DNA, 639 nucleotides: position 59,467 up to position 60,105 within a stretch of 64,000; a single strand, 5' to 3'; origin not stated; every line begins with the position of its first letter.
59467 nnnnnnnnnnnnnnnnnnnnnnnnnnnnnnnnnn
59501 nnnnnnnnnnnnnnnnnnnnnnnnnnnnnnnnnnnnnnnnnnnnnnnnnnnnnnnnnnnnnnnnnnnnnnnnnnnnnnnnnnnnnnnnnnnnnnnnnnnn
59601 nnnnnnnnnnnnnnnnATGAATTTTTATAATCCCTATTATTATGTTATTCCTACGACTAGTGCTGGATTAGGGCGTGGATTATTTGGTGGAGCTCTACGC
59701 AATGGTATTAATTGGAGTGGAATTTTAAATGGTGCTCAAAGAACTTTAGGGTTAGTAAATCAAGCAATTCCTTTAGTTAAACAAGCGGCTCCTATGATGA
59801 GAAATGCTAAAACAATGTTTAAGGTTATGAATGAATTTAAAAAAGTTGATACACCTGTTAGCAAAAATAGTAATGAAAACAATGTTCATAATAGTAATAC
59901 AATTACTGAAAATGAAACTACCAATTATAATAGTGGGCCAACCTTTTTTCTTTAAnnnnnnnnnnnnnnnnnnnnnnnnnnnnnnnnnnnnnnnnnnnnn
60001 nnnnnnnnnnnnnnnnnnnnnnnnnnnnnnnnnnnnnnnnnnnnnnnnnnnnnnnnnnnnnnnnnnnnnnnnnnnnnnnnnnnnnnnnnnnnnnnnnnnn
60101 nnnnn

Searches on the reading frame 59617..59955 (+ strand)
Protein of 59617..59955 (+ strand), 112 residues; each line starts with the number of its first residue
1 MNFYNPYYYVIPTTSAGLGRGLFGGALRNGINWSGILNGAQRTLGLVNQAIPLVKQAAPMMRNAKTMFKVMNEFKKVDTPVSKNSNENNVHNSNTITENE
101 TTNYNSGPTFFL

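Call 65: find_encoding_contigs(protein=window:59617-59955:+, flank=10000, max_places=4)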
Protein window:59617-59955:+ (112 aa): 21 contigs read that carry it; 4 places shown.
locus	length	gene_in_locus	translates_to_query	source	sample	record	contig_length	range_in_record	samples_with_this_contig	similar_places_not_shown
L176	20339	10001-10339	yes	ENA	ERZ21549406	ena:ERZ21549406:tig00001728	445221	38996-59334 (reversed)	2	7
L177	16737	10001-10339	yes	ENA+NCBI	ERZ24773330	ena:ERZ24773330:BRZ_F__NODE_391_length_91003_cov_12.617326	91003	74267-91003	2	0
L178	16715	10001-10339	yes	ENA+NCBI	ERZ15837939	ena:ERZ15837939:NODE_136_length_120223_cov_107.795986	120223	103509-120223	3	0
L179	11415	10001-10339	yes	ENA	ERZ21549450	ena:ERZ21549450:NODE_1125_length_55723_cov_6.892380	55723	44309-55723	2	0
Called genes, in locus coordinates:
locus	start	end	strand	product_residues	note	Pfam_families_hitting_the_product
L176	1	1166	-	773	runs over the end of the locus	PF00664:ABC_membrane, PF00005:ABC_tran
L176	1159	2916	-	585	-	PF00664:ABC_membrane, PF00005:ABC_tran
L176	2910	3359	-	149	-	PF22381:Staph_reg_Sar_Rot (weak), PF01047:MarR, PF12802:MarR_2, PF13463:HTH_27 (weak)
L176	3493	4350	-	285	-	PF01522:Polysacc_deac_1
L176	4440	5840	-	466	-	PF16403:Bact_surface_Ig-like, PF01522:Polysacc_deac_1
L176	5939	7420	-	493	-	PF01663:Phosphodiest (faint), PF01676:Metalloenzyme, PF06415:iPGM_N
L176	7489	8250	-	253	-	PF06750:A24_N_bact, PF01478:Peptidase_A24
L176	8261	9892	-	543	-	PF00482:T2SSF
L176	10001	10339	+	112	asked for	PF14181:YqfQ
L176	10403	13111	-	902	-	PF09479:Flg_new (faint), PF00652:Ricin_B_lectin, PF14200:RicinB_lectin_2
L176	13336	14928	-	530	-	PF00005:ABC_tran, PF13304:AAA_21 (faint), PF12848:ABC_tran_Xtn, PF00005:ABC_tran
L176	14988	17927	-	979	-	PF02463:SMC_N, PF13304:AAA_21 (weak), PF13476:AAA_23 (weak), PF06470:SMC_hinge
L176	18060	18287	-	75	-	-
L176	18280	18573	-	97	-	-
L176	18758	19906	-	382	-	PF12323:HTH_OrfB_IS605, PF01385:OrfB_IS605, PF07282:Cas12f1-like_TNB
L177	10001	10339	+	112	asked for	PF14181:YqfQ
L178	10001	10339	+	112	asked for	PF14181:YqfQ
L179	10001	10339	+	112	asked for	PF14181:YqfQ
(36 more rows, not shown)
